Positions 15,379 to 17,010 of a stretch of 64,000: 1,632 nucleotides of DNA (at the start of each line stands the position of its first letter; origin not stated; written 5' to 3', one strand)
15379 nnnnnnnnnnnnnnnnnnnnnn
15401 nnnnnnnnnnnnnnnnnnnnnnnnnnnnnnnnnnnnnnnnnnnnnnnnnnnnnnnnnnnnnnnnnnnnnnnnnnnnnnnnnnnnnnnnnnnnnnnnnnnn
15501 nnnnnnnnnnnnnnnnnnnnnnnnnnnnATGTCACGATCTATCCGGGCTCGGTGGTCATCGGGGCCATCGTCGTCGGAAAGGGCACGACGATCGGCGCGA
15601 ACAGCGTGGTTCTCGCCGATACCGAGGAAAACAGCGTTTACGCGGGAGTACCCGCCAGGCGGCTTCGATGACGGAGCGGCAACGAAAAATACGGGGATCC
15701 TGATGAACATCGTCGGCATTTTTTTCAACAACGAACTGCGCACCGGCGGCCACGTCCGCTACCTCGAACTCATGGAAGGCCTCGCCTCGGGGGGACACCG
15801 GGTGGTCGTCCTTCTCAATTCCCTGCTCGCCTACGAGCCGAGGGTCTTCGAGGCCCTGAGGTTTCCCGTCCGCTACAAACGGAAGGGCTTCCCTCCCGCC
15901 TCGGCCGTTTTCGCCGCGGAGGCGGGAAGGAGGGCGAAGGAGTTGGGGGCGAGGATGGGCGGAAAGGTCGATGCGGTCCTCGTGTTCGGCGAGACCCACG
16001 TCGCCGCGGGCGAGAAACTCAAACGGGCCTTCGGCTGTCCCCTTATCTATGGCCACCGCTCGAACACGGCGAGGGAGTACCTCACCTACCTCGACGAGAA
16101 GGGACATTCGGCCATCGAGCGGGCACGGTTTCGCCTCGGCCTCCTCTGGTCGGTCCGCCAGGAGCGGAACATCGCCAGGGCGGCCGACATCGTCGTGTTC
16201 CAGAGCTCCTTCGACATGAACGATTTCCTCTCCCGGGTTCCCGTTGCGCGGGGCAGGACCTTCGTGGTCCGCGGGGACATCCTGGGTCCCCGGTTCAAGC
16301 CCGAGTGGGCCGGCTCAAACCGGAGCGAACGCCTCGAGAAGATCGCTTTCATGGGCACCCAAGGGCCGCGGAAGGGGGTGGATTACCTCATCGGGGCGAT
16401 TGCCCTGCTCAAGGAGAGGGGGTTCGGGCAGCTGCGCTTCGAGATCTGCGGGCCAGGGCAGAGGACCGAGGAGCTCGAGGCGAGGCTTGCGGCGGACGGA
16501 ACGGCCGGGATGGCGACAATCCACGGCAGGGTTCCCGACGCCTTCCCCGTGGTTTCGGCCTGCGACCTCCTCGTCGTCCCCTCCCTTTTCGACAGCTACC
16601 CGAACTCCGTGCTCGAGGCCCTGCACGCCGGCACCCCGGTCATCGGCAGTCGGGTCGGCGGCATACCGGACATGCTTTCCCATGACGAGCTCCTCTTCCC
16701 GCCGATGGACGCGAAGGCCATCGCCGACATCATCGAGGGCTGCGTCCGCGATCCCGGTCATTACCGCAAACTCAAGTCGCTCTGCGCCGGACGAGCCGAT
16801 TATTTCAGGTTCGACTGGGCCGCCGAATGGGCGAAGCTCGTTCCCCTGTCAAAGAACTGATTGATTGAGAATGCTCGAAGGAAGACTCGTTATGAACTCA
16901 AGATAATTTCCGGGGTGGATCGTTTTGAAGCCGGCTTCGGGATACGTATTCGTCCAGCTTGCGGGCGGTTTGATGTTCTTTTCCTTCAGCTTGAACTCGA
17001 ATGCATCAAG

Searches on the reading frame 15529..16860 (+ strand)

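Call 52: search_protein_families(library=pfam, proteins=[window:15529-16860:+])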
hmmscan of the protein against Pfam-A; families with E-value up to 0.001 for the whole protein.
window:15529-16860:+ (443 aa): 5 families
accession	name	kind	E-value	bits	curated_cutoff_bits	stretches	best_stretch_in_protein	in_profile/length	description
PF13692.12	Glyco_trans_1_4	-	3.1e-27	96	27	1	271-407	3-141/142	Glycosyl transferases group 1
PF00534.26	Glycos_transf_1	-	8.1e-25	87.8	26.4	1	265-416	11-166/172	Glycosyl transferases group 1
PF13579.12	Glyco_trans_4_4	-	2.1e-07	31.8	29.7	1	73-247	2-155/158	Glycosyl transferase 4-like domain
PF13439.12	Glyco_transf_4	-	1.4e-06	28.9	28.5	1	73-247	3-162/170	Glycosyltransferase Family 4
PF20706.3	GT4-conflict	-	0.0001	21.9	26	1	268-390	196-324/385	Family 4 Glycosyltransferase in conflict systems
